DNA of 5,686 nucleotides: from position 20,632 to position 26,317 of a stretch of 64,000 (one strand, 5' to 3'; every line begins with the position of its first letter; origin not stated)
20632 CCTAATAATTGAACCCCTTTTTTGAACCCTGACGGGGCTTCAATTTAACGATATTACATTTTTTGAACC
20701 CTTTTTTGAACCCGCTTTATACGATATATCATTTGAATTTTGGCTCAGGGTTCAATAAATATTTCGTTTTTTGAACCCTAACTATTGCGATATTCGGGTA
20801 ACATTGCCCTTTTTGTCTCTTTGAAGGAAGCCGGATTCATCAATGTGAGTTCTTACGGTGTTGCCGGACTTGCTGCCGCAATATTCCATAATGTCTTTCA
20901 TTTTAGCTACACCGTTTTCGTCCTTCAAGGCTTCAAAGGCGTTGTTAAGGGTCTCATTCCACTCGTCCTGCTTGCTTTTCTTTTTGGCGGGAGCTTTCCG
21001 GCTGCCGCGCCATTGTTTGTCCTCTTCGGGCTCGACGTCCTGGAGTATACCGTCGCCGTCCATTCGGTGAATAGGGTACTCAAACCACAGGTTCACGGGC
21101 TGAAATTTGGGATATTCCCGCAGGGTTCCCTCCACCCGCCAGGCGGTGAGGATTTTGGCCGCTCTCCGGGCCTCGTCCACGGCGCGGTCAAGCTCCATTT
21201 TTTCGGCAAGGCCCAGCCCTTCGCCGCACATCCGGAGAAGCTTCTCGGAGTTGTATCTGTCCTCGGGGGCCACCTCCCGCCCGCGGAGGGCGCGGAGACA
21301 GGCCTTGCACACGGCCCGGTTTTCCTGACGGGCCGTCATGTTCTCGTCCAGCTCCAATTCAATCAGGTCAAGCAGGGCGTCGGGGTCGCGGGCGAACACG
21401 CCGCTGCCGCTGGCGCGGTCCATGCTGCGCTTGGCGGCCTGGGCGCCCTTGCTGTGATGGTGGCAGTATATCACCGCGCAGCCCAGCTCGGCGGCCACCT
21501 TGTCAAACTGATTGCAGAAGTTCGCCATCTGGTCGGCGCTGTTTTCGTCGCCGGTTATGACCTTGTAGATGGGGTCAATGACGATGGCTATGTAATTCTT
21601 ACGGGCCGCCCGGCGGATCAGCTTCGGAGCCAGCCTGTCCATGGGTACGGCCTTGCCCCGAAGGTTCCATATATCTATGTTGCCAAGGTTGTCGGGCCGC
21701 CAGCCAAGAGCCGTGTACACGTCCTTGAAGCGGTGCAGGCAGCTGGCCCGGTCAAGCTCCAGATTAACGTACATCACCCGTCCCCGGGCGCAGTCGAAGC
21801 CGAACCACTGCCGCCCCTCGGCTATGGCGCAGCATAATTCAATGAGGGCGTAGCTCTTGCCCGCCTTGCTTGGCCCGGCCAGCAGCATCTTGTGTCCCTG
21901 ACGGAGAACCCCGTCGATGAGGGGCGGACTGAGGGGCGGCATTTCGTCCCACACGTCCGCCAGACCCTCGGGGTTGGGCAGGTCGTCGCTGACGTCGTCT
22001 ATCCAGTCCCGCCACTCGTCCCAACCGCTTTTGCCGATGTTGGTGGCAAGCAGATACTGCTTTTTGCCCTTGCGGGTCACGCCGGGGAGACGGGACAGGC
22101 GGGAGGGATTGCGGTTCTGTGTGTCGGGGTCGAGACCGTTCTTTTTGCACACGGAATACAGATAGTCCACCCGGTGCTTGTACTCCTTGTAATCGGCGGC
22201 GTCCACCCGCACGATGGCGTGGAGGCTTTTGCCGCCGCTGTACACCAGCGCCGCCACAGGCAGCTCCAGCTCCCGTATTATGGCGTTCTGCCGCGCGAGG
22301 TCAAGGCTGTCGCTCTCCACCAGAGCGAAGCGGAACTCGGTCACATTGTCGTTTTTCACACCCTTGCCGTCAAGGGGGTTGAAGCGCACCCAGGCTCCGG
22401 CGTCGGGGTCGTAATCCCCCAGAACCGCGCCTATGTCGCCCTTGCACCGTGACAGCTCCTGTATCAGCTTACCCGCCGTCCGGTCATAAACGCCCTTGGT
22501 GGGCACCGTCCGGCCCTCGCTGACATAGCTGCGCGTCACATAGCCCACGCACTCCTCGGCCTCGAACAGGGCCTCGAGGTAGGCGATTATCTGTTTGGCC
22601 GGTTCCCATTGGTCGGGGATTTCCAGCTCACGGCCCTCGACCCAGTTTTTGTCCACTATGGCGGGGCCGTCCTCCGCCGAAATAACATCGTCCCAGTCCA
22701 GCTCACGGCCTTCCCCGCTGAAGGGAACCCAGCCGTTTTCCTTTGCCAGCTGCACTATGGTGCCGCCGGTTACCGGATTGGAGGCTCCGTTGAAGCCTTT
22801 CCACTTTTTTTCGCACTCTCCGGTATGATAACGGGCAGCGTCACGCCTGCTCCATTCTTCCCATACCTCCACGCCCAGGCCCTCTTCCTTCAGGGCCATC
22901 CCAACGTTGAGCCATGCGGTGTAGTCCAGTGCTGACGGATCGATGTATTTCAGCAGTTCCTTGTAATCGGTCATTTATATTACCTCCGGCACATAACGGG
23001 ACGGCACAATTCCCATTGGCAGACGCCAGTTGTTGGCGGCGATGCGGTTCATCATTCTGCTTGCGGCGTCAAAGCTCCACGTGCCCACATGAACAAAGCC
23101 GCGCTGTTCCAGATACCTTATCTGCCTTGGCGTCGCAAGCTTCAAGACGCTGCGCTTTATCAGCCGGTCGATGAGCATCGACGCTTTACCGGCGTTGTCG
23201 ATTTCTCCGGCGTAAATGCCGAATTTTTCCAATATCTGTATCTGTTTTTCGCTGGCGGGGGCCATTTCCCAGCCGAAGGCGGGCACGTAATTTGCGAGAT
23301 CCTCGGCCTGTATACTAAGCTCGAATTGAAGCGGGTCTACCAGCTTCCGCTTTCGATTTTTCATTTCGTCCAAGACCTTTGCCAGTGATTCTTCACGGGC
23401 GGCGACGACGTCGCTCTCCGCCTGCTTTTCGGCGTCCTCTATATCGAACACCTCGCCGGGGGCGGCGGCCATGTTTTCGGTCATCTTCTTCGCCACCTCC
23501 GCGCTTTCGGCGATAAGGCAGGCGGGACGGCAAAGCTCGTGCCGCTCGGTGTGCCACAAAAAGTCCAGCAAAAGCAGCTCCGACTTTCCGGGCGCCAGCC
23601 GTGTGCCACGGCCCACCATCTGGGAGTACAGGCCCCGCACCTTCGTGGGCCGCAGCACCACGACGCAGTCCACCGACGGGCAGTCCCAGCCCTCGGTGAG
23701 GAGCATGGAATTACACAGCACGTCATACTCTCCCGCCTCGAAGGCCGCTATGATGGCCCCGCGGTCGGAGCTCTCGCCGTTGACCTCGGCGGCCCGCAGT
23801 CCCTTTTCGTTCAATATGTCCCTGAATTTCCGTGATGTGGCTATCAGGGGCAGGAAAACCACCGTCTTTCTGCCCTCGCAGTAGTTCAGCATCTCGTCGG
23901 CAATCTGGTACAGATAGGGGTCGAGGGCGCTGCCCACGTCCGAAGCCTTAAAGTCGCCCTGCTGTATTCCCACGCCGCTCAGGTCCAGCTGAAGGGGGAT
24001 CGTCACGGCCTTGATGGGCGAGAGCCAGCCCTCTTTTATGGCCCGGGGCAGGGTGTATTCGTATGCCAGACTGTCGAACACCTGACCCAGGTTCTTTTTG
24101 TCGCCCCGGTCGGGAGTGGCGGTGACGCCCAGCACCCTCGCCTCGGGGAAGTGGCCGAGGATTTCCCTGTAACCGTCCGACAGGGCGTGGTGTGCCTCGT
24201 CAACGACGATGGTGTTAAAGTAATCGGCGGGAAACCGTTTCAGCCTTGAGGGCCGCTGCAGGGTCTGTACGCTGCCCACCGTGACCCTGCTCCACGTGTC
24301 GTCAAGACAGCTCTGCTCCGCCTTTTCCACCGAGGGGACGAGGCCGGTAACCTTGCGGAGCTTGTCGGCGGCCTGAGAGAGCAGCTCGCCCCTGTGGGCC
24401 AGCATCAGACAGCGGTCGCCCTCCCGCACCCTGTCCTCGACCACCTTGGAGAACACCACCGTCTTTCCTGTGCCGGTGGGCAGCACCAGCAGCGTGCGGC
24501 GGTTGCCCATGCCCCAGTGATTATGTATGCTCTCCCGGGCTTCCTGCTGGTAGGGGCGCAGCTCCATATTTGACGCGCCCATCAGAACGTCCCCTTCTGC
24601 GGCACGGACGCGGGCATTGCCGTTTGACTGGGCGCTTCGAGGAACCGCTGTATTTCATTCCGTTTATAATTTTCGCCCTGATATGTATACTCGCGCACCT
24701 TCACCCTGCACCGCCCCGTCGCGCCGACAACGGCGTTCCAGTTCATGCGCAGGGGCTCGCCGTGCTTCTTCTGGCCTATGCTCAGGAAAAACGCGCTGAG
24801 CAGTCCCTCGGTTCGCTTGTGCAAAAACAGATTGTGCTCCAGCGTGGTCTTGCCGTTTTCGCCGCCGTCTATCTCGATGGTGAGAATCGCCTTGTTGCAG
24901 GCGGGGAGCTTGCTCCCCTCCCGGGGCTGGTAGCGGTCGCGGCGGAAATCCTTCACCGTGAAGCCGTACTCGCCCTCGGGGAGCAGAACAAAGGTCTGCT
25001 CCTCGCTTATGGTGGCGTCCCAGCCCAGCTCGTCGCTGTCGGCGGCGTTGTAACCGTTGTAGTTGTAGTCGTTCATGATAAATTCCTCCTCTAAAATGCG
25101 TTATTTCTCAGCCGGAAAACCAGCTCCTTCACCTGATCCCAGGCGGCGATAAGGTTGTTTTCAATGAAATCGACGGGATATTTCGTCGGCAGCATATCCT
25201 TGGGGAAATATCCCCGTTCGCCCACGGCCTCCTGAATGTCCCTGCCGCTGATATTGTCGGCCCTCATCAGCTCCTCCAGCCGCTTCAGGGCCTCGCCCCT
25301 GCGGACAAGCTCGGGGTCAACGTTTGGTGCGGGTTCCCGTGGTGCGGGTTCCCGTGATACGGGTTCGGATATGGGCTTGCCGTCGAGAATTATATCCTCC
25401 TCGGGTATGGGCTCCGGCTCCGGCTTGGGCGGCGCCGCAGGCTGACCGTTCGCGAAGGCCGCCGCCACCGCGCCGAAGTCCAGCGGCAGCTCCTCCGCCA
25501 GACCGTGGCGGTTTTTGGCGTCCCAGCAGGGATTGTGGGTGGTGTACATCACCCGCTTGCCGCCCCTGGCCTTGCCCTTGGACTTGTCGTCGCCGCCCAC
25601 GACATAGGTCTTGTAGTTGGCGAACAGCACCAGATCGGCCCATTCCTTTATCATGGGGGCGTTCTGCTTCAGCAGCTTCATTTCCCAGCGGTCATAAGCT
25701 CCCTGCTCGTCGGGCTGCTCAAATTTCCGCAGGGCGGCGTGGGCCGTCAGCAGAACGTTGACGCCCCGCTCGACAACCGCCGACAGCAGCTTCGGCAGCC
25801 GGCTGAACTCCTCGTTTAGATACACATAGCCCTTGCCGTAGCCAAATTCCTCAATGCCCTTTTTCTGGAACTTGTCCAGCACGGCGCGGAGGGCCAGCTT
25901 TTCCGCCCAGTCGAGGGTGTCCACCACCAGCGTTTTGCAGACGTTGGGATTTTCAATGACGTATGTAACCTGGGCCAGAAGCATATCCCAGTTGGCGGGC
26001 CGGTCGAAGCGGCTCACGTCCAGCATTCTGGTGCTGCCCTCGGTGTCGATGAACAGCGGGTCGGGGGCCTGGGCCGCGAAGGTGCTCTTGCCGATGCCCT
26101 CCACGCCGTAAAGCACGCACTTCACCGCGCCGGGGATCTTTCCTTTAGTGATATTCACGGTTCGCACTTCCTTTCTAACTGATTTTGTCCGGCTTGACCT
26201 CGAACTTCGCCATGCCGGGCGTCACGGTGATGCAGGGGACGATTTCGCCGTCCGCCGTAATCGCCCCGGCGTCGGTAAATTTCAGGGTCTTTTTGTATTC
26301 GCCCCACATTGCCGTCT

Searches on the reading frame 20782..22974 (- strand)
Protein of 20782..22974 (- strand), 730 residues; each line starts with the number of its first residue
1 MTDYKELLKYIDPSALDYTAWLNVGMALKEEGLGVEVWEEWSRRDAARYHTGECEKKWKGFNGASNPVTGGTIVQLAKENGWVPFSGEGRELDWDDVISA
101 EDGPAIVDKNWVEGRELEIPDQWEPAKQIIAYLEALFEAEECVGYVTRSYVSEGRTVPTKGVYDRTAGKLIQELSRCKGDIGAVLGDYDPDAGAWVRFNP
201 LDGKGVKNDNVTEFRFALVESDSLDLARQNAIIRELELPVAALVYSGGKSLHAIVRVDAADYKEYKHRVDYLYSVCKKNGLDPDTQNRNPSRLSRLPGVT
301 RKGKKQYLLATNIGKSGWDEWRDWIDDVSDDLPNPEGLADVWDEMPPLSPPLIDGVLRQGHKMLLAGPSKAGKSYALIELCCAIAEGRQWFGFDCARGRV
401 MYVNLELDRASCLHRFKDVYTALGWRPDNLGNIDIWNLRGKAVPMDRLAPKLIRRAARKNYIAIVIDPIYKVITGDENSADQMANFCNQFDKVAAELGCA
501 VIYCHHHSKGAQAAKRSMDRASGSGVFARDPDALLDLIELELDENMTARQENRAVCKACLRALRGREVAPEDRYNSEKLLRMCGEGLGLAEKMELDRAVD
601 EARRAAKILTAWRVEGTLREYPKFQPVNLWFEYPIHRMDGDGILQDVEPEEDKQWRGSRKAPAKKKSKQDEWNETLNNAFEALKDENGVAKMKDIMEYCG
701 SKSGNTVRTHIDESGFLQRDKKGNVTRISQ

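Call 91: search_protein_families(library=pfam, proteins=[window:20782-22974:-], max_evalue=0.001)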
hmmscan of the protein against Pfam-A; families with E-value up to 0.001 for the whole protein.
window:20782-22974:- (730 aa): 2 families
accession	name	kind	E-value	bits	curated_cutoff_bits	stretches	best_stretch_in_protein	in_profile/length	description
PF13481.12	AAA_25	-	3.7e-30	105.4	27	1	346-511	19-194/195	AAA domain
PF08707.16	PriCT_2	-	2.2e-22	79.7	22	1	5-77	2-77/77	Primase C terminal 2 (PriCT-2)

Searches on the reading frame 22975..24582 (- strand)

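Call 91: search_protein_families(library=pfam, proteins=[window:22975-24582:-], max_evalue=0.001)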
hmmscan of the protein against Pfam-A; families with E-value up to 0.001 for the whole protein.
window:22975-24582:- (535 aa): 5 families
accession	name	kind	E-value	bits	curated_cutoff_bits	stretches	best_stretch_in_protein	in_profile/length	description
PF04851.21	ResIII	-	3.4e-33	115.3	22.5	1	6-159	2-164/164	Type III restriction enzyme, res subunit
PF00270.35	DEAD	-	6.7e-14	52.4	26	1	9-159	1-162/167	DEAD/DEAH box helicase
PF00271.37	Helicase_C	-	4e-12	46.8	23.5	1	229-329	7-109/110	Helicase conserved C-terminal domain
PF18766.7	SWI2_SNF2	-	1.7e-09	38.1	26.7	1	36-191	27-189/221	SWI2/SNF2 ATPase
PF13604.12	AAA_30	-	0.00032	20.9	27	0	17-153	8-122/191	AAA domain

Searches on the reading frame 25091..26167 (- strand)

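Call 91: search_protein_families(library=pfam, proteins=[window:25091-26167:-], max_evalue=0.001)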
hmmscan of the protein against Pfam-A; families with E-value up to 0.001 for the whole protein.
window:25091-26167:- (358 aa): 1 family
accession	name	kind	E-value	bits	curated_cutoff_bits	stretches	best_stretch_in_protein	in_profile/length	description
PF13479.12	AAA_24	-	2e-60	204.5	27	1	15-221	3-195/195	AAA domain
